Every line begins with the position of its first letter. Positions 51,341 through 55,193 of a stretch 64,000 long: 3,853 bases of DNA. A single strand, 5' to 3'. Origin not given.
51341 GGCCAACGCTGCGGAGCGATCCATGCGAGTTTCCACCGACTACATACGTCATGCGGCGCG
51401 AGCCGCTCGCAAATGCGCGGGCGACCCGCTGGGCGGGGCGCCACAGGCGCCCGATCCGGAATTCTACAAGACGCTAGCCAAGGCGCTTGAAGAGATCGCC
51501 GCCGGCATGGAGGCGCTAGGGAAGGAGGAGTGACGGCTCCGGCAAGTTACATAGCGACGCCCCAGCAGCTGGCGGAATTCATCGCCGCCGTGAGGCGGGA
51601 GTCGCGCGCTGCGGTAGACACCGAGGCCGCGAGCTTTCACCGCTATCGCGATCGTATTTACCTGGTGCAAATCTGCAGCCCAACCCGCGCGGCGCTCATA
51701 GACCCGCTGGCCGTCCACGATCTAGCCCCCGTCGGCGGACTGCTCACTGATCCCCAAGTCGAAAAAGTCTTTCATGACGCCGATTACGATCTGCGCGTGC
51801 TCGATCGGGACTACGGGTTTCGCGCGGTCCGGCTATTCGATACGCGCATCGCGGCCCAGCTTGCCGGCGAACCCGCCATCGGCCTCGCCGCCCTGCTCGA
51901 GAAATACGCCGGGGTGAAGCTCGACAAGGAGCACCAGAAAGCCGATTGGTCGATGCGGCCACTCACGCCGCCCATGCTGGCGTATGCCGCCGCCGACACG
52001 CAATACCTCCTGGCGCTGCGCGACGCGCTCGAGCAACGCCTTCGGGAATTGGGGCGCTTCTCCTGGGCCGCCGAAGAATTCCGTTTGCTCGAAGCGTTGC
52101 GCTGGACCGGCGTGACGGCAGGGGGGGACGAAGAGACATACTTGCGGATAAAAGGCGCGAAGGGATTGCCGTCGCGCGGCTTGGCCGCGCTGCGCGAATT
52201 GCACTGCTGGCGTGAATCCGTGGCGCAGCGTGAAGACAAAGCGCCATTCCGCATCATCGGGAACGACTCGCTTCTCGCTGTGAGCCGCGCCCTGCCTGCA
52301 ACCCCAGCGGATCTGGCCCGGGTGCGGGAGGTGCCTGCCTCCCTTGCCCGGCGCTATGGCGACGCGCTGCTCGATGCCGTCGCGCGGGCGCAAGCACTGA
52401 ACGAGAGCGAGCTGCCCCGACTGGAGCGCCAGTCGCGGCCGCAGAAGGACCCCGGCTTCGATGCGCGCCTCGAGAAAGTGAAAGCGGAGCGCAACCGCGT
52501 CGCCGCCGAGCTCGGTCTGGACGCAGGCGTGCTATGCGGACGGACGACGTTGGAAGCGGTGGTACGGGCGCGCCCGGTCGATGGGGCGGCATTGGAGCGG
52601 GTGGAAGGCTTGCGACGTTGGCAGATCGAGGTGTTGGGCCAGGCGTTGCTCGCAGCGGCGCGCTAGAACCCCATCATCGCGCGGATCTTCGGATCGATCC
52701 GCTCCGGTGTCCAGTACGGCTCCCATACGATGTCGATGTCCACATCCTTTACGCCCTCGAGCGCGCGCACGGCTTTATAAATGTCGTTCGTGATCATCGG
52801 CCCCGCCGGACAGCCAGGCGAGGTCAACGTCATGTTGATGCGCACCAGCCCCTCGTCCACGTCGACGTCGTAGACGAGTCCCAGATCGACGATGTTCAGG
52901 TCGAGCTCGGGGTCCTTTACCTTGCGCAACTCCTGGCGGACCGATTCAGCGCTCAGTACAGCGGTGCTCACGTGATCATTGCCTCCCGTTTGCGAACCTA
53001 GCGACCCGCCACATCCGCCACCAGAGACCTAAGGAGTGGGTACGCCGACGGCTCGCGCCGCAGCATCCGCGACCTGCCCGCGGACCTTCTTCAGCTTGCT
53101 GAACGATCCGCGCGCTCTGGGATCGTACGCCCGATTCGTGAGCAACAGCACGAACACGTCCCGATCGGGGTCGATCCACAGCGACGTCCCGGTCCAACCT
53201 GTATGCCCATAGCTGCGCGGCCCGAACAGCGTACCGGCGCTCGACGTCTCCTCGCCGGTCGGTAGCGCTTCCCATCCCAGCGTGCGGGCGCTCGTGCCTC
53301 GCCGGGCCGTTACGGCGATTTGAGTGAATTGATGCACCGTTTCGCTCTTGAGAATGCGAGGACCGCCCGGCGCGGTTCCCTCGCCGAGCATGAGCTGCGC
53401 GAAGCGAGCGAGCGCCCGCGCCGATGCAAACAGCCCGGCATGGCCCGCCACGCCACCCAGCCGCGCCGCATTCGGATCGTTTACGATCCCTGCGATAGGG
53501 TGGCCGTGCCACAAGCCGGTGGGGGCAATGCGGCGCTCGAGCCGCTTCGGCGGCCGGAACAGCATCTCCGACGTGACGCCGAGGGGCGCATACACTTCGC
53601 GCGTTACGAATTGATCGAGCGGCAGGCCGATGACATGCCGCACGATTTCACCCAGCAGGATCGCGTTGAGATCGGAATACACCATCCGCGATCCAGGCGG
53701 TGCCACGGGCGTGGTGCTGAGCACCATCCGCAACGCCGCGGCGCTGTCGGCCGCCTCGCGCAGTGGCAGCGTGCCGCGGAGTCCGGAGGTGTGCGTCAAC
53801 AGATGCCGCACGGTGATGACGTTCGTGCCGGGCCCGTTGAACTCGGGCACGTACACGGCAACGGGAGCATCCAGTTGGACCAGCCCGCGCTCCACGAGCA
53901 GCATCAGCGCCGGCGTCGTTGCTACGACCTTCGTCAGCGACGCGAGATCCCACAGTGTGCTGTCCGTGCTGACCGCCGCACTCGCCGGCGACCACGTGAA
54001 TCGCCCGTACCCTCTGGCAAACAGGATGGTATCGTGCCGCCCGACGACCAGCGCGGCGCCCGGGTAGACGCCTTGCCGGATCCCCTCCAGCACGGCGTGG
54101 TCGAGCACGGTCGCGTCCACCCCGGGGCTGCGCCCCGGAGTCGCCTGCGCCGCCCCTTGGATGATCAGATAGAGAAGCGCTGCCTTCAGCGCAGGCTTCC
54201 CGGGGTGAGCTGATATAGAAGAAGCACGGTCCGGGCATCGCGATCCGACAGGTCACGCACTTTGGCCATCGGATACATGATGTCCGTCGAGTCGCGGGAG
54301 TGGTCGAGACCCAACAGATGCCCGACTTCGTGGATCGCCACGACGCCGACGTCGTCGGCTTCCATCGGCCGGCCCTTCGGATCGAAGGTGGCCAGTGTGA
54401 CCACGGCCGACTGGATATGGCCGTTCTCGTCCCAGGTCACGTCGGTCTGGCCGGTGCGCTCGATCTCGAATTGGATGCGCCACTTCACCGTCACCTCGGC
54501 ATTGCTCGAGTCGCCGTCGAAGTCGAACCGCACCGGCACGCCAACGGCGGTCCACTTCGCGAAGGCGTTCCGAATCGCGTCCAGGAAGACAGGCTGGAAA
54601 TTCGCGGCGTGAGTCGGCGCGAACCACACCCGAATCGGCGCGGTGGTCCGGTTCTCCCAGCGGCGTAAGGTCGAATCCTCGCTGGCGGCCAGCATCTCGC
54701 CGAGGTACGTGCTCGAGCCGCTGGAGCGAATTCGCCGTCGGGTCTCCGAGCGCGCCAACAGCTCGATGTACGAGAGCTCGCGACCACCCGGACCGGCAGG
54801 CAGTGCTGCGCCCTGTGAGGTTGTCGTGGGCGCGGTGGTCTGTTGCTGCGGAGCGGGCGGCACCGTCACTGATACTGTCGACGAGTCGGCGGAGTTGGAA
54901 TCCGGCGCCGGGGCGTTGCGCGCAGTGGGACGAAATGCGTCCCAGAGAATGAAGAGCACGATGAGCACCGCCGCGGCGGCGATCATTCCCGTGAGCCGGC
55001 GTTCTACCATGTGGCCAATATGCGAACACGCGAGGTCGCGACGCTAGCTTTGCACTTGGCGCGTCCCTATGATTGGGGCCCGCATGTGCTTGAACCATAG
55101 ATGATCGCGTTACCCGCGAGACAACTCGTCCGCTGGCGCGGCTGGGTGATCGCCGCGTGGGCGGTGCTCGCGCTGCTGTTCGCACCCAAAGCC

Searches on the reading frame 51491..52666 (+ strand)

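Call 75: search_protein_families(library=pfam, proteins=[window:51491-52666:+], max_evalue=0.00001)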
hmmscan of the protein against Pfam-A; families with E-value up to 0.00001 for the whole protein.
window:51491-52666:+ (391 aa): 2 families
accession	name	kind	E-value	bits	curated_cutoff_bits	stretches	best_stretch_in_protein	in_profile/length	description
PF01612.26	DNA_pol_A_exo1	-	1.3e-45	155.8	23.6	1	20-184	3-172/173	3'-5' exonuclease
PF00570.28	HRDC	-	2.3e-26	92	23.8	2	231-297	2-68/68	HRDC domain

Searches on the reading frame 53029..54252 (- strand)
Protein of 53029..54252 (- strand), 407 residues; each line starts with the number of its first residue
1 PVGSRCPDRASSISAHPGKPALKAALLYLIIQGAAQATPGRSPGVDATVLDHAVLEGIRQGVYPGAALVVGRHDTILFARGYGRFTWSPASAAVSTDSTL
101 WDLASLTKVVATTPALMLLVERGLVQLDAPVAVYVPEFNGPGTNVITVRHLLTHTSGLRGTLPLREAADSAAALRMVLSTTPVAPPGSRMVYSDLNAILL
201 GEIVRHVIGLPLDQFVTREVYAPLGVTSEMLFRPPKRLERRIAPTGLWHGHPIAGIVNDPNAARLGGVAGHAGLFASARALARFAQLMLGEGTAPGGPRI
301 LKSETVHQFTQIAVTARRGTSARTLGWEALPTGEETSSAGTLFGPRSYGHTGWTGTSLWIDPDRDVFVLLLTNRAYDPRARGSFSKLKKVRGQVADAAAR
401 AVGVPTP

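Call 76: search_protein_families(library=pfam, proteins=[window:53029-54252:-], max_evalue=0.00001)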
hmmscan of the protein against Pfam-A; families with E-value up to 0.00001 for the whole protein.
window:53029-54252:- (407 aa): 1 family
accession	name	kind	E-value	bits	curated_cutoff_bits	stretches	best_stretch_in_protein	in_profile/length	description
PF00144.29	Beta-lactamase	-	1.3e-63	215.6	27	1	56-379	7-315/329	Beta-lactamase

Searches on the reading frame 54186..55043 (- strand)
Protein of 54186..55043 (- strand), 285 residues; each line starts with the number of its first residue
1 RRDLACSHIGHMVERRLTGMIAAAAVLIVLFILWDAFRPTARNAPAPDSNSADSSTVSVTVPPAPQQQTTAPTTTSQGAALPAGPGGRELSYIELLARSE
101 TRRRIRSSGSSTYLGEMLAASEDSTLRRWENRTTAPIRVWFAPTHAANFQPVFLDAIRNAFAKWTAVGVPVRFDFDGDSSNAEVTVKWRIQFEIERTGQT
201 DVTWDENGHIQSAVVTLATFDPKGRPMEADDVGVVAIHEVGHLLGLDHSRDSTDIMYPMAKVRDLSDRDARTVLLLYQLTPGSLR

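Call 76: search_protein_families(library=pfam, proteins=[window:54186-55043:-], max_evalue=0.00001)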
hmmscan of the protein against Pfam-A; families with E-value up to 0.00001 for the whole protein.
window:54186-55043:- (285 aa): 1 family
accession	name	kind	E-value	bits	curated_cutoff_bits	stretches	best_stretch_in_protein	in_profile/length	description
PF00413.30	Peptidase_M10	-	4.6e-13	49.8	24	1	154-277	24-158/159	Matrixin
